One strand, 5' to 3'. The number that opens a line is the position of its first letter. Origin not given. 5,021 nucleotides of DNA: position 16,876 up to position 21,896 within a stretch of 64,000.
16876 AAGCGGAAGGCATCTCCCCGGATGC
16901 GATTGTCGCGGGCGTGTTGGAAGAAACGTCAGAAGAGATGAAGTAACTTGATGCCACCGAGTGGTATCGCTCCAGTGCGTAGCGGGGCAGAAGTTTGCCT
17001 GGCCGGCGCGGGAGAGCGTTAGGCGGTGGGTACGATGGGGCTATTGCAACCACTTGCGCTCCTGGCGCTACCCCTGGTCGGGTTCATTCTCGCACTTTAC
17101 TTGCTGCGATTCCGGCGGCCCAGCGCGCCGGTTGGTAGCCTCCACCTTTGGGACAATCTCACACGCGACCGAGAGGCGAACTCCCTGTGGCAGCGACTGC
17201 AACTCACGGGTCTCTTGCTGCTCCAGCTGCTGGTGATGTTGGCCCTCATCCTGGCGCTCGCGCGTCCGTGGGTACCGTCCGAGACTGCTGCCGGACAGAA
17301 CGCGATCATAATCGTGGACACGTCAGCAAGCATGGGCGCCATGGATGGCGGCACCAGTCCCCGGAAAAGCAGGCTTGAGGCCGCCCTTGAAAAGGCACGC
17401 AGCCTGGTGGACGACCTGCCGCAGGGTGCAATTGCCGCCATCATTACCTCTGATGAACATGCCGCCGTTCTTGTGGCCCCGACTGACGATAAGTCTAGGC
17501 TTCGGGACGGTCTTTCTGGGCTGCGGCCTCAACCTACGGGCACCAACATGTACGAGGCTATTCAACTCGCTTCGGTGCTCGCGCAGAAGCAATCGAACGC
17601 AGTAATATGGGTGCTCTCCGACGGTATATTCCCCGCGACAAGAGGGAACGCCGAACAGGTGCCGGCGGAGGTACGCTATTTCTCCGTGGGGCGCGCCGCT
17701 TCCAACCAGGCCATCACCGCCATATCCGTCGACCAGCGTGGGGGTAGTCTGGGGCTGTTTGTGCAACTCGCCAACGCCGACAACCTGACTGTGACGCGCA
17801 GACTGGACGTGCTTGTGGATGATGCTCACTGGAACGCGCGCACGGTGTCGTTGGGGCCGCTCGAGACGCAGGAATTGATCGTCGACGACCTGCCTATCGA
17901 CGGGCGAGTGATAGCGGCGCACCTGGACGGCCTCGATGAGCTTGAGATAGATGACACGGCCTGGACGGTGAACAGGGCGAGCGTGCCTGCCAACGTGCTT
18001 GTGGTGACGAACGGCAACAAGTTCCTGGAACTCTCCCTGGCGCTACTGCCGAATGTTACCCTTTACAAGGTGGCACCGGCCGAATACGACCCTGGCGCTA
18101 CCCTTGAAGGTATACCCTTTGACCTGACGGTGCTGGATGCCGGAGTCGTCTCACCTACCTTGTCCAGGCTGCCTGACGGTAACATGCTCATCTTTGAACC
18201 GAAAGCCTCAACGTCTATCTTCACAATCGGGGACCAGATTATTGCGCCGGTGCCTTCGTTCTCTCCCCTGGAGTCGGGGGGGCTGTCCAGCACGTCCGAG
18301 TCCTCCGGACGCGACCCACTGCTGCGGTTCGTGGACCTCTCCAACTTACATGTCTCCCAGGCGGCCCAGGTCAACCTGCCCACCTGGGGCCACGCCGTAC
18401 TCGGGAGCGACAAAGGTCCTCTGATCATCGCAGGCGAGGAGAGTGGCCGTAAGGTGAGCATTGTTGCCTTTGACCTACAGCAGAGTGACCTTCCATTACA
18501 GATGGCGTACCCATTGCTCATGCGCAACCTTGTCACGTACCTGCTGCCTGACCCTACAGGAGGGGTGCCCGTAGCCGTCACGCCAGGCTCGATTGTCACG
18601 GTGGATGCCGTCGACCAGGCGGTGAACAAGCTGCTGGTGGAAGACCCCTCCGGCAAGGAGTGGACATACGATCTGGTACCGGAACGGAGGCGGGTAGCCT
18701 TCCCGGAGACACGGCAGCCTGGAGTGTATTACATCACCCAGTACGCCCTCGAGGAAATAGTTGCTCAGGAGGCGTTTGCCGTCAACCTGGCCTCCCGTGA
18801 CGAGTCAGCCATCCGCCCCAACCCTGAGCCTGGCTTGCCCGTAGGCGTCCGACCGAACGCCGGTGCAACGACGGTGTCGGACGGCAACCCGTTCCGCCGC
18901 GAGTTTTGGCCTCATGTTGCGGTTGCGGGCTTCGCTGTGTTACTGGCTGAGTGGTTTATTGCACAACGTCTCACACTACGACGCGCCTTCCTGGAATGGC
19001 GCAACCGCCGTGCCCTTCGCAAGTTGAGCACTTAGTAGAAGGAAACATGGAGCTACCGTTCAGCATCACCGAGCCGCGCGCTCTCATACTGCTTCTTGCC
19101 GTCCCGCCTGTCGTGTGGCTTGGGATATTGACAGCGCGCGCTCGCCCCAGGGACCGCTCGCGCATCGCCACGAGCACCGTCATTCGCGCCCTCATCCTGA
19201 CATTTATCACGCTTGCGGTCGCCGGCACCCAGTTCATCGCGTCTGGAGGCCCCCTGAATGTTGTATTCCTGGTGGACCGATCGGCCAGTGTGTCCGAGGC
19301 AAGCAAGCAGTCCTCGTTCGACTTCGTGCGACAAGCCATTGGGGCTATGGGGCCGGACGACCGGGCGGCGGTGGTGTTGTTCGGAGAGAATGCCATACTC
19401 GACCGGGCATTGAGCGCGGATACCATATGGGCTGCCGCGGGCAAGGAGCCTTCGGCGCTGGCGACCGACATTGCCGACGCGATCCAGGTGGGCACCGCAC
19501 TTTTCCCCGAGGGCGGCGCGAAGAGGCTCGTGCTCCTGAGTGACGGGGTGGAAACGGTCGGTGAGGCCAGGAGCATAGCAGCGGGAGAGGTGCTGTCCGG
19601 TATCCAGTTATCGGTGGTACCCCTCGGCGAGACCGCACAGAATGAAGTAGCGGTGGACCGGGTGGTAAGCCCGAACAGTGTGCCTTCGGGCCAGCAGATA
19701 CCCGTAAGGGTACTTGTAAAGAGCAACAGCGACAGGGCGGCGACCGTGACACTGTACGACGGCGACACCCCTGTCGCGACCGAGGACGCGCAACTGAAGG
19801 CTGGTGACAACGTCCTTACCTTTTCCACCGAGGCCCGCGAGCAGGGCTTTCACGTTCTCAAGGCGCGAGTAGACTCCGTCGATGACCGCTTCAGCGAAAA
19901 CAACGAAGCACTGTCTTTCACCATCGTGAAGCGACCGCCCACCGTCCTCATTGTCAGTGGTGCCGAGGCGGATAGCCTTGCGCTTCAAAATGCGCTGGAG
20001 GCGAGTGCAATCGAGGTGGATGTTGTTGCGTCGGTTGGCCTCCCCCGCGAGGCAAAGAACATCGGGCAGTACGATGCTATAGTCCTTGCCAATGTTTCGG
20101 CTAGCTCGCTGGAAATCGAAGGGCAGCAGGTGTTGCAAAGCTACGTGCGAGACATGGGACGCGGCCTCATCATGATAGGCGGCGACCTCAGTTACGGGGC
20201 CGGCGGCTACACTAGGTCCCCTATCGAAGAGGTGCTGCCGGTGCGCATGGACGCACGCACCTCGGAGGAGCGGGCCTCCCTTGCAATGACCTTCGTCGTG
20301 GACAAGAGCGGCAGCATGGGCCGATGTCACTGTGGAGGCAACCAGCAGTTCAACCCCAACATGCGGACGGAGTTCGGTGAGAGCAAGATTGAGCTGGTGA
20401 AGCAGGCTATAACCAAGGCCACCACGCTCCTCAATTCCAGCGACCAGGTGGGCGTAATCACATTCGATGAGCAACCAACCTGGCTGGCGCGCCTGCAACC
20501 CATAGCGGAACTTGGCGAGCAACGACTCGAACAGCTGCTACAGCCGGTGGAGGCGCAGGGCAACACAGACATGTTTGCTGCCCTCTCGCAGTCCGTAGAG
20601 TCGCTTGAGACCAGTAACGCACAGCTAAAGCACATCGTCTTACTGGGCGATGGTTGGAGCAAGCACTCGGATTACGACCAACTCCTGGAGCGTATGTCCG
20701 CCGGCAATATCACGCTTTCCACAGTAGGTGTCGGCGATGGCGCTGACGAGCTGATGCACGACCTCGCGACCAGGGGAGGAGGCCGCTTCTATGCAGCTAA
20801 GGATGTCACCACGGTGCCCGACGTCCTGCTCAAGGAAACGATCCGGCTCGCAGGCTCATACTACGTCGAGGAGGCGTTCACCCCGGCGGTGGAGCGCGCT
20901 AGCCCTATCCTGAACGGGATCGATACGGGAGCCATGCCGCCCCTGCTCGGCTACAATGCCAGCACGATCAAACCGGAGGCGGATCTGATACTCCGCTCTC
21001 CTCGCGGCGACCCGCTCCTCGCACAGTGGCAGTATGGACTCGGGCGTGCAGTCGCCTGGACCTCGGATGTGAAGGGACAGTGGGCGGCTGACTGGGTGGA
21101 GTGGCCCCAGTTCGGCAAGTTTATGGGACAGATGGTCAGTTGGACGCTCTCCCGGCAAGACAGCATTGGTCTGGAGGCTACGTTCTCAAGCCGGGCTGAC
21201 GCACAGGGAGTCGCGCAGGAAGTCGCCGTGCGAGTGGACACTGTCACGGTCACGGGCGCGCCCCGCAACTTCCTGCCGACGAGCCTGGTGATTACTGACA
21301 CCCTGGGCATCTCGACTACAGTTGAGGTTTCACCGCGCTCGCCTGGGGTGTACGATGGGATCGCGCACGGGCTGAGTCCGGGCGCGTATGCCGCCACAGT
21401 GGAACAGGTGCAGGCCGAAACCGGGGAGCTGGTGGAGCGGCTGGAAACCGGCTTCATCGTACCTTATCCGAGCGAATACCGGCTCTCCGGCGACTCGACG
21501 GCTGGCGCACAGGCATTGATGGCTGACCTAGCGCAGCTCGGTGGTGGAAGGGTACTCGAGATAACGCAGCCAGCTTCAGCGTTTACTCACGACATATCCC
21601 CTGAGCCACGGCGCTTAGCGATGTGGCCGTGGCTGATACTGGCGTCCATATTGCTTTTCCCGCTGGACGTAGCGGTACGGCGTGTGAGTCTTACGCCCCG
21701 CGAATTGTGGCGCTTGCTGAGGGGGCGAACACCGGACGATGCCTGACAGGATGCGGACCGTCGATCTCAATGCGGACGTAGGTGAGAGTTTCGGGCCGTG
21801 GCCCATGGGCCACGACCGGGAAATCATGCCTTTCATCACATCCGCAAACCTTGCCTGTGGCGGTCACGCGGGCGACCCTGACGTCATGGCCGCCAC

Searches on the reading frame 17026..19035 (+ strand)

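Call 72: search_protein_families(library=pfam, proteins=[window:17026-19035:+], max_evalue=0.00001)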
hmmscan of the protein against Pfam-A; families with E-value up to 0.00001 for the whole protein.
window:17026-19035:+ (669 aa): 2 families
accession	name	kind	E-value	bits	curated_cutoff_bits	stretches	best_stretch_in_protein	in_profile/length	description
PF13519.12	VWA_2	-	1.3e-16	61.5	27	1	94-200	2-106/107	von Willebrand factor type A domain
PF07584.16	BatA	-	1.3e-10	42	25.9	1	4-81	1-77/77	Aerotolerance regulator N-terminal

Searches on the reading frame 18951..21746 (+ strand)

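Call 72: search_protein_families(library=pfam, proteins=[window:18951-21746:+], max_evalue=0.00001)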
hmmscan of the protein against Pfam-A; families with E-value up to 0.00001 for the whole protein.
window:18951-21746:+ (931 aa): 3 families
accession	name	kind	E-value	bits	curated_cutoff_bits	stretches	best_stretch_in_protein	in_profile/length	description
PF00092.34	VWA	-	1.2e-23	84.7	23.8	1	447-625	3-171/174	von Willebrand factor type A domain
PF13519.12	VWA_2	-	4.8e-21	75.8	27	2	447-568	2-106/107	von Willebrand factor type A domain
PF07090.17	GATase1_like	-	1.2e-19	71.3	27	1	622-731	133-244/247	Putative glutamine amidotransferase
